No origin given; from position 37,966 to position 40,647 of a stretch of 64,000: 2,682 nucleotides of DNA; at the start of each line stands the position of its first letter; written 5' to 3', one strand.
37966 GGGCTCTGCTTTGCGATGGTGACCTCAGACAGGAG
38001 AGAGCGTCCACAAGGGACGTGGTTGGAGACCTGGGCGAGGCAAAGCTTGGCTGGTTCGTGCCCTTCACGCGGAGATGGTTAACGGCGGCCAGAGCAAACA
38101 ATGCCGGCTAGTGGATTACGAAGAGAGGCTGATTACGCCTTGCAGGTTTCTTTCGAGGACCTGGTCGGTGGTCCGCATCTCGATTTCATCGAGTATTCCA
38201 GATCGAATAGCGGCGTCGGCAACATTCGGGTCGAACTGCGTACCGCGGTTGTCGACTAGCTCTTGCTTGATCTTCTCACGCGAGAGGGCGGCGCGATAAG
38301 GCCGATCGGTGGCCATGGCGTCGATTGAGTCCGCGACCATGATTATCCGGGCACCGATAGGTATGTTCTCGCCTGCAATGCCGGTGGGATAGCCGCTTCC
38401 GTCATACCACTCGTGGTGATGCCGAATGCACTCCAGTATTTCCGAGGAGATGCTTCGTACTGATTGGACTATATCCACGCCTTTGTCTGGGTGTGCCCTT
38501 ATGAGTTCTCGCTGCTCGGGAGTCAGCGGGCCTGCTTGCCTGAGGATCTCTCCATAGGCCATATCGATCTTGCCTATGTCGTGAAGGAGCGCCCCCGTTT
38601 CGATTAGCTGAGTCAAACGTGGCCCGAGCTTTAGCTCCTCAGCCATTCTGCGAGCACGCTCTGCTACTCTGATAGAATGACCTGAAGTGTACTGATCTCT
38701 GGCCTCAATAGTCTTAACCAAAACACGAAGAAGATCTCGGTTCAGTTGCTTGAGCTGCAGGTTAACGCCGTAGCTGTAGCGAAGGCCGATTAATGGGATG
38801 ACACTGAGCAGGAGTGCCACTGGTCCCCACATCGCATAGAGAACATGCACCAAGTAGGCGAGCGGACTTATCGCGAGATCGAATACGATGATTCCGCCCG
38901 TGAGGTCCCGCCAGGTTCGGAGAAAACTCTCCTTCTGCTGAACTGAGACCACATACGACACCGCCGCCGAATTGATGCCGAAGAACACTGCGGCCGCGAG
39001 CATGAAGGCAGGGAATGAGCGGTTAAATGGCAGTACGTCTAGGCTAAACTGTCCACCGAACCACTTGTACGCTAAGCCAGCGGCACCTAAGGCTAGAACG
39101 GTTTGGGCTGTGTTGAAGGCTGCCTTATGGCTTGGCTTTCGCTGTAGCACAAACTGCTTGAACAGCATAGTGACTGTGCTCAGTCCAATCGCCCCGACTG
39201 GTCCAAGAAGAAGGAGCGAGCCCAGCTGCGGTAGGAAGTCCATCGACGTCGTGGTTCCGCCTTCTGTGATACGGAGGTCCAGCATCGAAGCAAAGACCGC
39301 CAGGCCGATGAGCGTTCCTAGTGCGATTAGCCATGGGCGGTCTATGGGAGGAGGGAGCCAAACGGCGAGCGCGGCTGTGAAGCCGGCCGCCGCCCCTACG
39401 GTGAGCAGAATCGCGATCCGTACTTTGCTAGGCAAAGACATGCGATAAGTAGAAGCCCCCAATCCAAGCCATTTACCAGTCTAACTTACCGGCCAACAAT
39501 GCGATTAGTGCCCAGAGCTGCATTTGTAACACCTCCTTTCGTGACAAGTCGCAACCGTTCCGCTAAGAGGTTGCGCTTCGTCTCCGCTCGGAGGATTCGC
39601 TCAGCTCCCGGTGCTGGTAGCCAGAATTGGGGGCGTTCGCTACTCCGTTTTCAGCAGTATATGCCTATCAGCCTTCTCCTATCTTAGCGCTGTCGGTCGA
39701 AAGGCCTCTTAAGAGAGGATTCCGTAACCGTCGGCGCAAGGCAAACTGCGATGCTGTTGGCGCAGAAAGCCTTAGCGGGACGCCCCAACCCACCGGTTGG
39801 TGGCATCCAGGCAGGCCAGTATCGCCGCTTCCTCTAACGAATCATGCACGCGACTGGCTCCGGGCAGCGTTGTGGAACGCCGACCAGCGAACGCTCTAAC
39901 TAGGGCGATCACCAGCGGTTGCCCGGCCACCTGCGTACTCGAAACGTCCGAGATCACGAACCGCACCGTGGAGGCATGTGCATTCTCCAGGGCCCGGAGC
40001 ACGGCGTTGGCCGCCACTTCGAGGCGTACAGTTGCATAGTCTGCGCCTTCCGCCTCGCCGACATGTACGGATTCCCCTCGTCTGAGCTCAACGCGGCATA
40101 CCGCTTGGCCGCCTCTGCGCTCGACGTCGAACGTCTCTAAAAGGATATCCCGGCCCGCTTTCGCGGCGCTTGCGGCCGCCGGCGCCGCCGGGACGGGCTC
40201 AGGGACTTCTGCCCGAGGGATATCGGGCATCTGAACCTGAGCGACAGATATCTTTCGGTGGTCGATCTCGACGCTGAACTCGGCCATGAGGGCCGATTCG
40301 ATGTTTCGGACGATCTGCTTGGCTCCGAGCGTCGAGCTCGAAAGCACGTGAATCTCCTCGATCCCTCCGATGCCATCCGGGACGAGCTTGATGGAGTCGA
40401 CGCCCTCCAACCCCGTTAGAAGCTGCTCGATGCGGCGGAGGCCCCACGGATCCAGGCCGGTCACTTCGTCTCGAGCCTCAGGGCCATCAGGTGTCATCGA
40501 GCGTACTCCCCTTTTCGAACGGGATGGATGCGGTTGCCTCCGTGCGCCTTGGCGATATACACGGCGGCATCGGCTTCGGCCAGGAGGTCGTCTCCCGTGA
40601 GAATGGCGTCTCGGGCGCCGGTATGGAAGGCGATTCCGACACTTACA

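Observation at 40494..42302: Fe-S / degenerate [FeFe]-hydrogenase-like sensor domain fused to a GGDEF diguanylate cyclase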

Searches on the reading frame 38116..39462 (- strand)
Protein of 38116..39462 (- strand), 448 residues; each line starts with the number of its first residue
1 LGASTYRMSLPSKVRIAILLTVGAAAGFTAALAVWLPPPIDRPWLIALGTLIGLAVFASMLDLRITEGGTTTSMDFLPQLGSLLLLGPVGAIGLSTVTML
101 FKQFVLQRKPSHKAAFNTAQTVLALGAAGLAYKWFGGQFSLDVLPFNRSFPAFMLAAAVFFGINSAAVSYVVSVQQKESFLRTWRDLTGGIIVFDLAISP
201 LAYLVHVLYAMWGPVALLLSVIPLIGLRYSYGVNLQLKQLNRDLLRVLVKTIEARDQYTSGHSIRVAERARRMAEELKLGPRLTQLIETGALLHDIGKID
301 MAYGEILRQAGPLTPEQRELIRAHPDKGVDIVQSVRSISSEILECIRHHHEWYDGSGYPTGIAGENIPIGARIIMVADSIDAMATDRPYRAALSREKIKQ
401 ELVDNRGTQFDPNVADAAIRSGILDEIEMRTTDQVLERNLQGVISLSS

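Call 3: search_protein_families(library=pfam, proteins=[window:38116-39462:-], max_evalue=1)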
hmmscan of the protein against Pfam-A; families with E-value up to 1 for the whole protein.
window:38116-39462:- (448 aa): 4 families
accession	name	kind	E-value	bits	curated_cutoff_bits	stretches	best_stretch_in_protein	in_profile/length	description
PF13487.12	HD_5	-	6.8e-34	117.5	27.2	1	247-414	2-170/170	HD domain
PF01966.28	HD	-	4.3e-19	69.4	22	1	260-383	2-116/116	HD domain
PF20972.2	MASE9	-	1.6e-07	31.9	24.3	1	85-227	59-191/203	MASE9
PF08668.18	HDOD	-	0.0054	16.7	22.9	1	259-302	95-136/196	HDOD domain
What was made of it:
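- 38116..39462 (-): Membrane MASE9 + HD-GYP (HD_5) protein, a predicted c-di-GMP phosphodiesterase. Pfam HD_5 E 6.8e-34 and MASE9 E 1.6e-7 (call 3).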

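Call 4: search_protein_families(library=ncbifam, proteins=[window:38116-39462:-], max_evalue=1)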
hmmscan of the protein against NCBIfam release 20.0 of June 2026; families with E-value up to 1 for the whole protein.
window:38116-39462:- (448 aa): 10 families
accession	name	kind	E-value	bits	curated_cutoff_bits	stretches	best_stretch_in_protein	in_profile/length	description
NF053512.1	nitric_RR_NosR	exception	1.8e-37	129.4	400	1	236-420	169-352/422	response regulator c-di-GMP phosphodiesterase, NosR family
TIGR00277.1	HDIG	domain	1.5e-09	37.6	27.6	1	257-350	3-82/84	HDIG domain-containing metalloprotein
TIGR02621.3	cas3_GSU0051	exception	1.9e-07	30.3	400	1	260-318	672-730/854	type I-G CRISPR-associated helicase/endonuclease Cas3g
NF045665.1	NTPtran_DVU1551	equivalog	3.5e-05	23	315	1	242-301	201-262/359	DVU_1551 family NTP transferase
TIGR01596.1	cas3_HD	equivalog_domain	6.8e-05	23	43.45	1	262-307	4-53/178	CRISPR-associated endonuclease Cas3''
TIGR00295.1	TIGR00295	hypoth_equivalog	0.0033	17.2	172.35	1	256-299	11-56/164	TIGR00295 family protein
TIGR02578.2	cas_TM1811_Csm1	equivalog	0.0083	14.8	170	1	288-387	5-81/753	type III-A CRISPR-associated protein Cas10/Csm1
TIGR03319.1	RNase_Y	equivalog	0.0098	14.4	454.35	1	235-299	304-367/514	ribonuclease Y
NF005519.0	PRK07152.1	equivalog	0.076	11.9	315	1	257-379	195-305/361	nicotinate-nucleotide adenylyltransferase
NF002329.0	PRK01286.1-4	equivalog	0.1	11.8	494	1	247-383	63-197/342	deoxyguanosinetriphosphate triphosphohydrolase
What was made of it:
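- Pfam and NCBIfam domain calls (calls 3, 4).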

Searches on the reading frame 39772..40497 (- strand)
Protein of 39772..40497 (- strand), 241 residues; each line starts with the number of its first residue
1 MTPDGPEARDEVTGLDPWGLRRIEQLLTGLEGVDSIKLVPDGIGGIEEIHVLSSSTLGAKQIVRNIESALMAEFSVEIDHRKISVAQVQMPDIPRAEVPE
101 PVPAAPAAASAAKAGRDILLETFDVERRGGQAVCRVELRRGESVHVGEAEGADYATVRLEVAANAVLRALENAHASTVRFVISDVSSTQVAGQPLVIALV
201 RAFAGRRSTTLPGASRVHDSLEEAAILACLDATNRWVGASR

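Call 3: search_protein_families(library=pfam, proteins=[window:39772-40497:-], max_evalue=1)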
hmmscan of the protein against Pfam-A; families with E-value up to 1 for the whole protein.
window:39772-40497:- (241 aa): 0 families

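Call 4: search_protein_families(library=ncbifam, proteins=[window:39772-40497:-], max_evalue=1)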
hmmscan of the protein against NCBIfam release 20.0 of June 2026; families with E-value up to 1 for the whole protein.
window:39772-40497:- (241 aa): 0 families
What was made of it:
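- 39772..40497 (-): Conserved 241-aa partner of unknown function. Its ATG overlaps the DGC stop codon (ATGA). No Pfam or NCBIfam hit (calls 3, 4).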

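Call 47: find_homologous_proteins(query=window:39775-40497:-, max_evalue=0.001)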
Query window:39775-40497:- (241 aa): 2751 proteins with E <= 0.001 among 7881 candidates; the best 120 are listed.
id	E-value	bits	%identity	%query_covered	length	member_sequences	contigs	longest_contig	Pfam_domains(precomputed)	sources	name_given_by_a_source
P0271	1.5e-147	507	100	100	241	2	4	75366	-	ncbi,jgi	jgi:hypothetical protein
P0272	4.3e-140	483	95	100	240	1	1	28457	-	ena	-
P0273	1.6e-124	432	86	100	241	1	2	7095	-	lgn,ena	-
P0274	2.0e-122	425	85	100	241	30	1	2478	-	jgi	-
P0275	8.5e-121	420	85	100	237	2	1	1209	-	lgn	-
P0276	5.1e-120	417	84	100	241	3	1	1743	-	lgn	-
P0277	1.2e-119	416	84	100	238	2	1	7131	-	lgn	-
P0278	1.7e-119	415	82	100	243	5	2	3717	-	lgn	-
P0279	1.8e-119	415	85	100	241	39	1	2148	-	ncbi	-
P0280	3.5e-118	411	83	100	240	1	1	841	-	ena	-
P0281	4.3e-118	411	83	100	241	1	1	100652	-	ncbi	-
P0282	6.0e-118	410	82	100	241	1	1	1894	-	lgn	-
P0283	2.4e-117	408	82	100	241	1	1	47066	-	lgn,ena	-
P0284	2.4e-110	385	76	100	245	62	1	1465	-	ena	-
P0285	6.9e-110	384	82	96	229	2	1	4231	-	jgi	jgi:hypothetical protein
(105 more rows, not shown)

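Call 55: predict_structure(alignment_id=A4)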
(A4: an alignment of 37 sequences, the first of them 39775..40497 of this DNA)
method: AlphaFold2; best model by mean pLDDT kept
length: 241 residues; sequences in the alignment: 37
mean_pLDDT: 85.6   pTM: 0.55
mean pLDDT of the five models: 85.6, 85.5, 85.0, 84.6, 84.5
residues with pLDDT >= 90: 166; 70-90: 29; 50-70: 18; < 50: 28
segments of 3 or more residues with pLDDT < 50: 1-14, 97-101, 103-110
pLDDT, mean of each block of 10 residues (from residue 1): 41 58 92 94 89 95 97 92 91 53 44 71 96 97 97 94 98 92 96 97 93 96 98 88 59
secondary structure, 60 per line:
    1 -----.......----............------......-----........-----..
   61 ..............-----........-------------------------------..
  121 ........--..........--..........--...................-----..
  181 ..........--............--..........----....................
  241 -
elements in order: H6-12 H17-28 E35-40 E46-53 H59-74 E83-87 E119-128 E131-140 E143-152 H155-173 E179-190 E193-204 E207-216 H221-240

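Call 57: fold_search(model_id=the predicted structure, library=pdb)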
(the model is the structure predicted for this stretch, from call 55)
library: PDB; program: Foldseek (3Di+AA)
matches with E <= 10: 1639; with E <= 0.001: 6
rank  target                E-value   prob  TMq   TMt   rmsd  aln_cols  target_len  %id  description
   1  3fig_A                1.3e-05  1.00  0.36  0.17   3.5       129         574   15  Crystal Structure of Leucine-bound LeuA from Mycobacterium tuberculosis (released 2008-12-23)
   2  1sr9_B                1.8e-05  1.00  0.38  0.17   3.5       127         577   16  Crystal Structure of LeuA from Mycobacterium tuberculosis (released 2004-05-18)
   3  7vg2_A                3.4e-04  0.96  0.22  0.07  18.7       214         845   13  Cryo-EM structure of Arabidopsis DCL3 in complex with a 40-bp RNA (released 2021-10-27)
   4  7vg3_A                4.2e-04  0.87  0.20  0.07  19.1       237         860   10  Cryo-EM structure of Arabidopsis DCL3 in complex with a 30-bp RNA (released 2021-10-27)
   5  7zpk_C                5.7e-04  0.99  0.21  0.21  28.4       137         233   17  Mammalian Dicer in the "pre-dicing state" with pre-miR-15a substrate and TARBP2 subunit (released 2022-11-16)
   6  5ztm_B                9.2e-04  0.97  0.20  0.28  19.5       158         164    9  Crystal structure of MLE dsRBDs in complex with roX2 (R2H1) (released 2019-03-06)
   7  7v6c_B                1.1e-03  0.89  0.17  0.16  14.6       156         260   14  Structure of the Dicer-2-R2D2 heterodimer bound to small RNA duplex (released 2022-03-23)
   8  5ztm_A                2.1e-03  0.94  0.20  0.27  18.0       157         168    8  Crystal structure of MLE dsRBDs in complex with roX2 (R2H1) (released 2019-03-06)
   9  8dfv_K                3.2e-03  0.66  0.16  0.16  17.2       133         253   10  Structural Basis of MicroRNA Biogenesis by Dicer-1 and Its Partner Protein Loqs-PB - complex IIa (released 2022-11-16)
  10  5n8l_MODEL_1_A        4.0e-03  0.85  0.19  0.27  15.2       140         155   12  Structure of TRBP dsRBD 1 and 2 in complex with a 19 bp siRNA (Complex B) (released 2018-02-21)
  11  8s7l_C                1.1e-02  0.63  0.20  0.20  27.2       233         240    8  Crystal structure of a double mutant of VirB8-like OrfG central and C-terminal domains of Streptococcus thermophilus I (released 2025-03-12)
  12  8s7l_A                1.2e-02  0.54  0.19  0.19  27.4       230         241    9  Crystal structure of a double mutant of VirB8-like OrfG central and C-terminal domains of Streptococcus thermophilus I (released 2025-03-12)
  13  7pkw                  1.3e-02  0.94  0.20  0.20  19.4       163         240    8  Crystal structure of VIRB8-like OrfG central and C-terminal domains of Streptococcus thermophilus ICESt3 (Gram positive  (released 2022-09-07)
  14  8s7l_B                1.3e-02  0.60  0.20  0.20  27.5       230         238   10  Crystal structure of a double mutant of VirB8-like OrfG central and C-terminal domains of Streptococcus thermophilus I (released 2025-03-12)
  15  8dg5_K                1.4e-02  0.57  0.17  0.16  15.3       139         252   12  Structural Basis of MicroRNA Biogenesis by Dicer-1 and Its Partner Protein Loqs-PB - complex IIb (released 2022-11-16)
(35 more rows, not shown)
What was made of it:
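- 39772..40497 (-): AF2 pLDDT 85.6; C-terminal half is two beta-beta-beta-alpha (bbb-a) units like the LeuA regulatory domain, Foldseek E 1.3e-5 (calls 55, 57).
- Its fold matches the LeuA regulatory domain (call 57).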
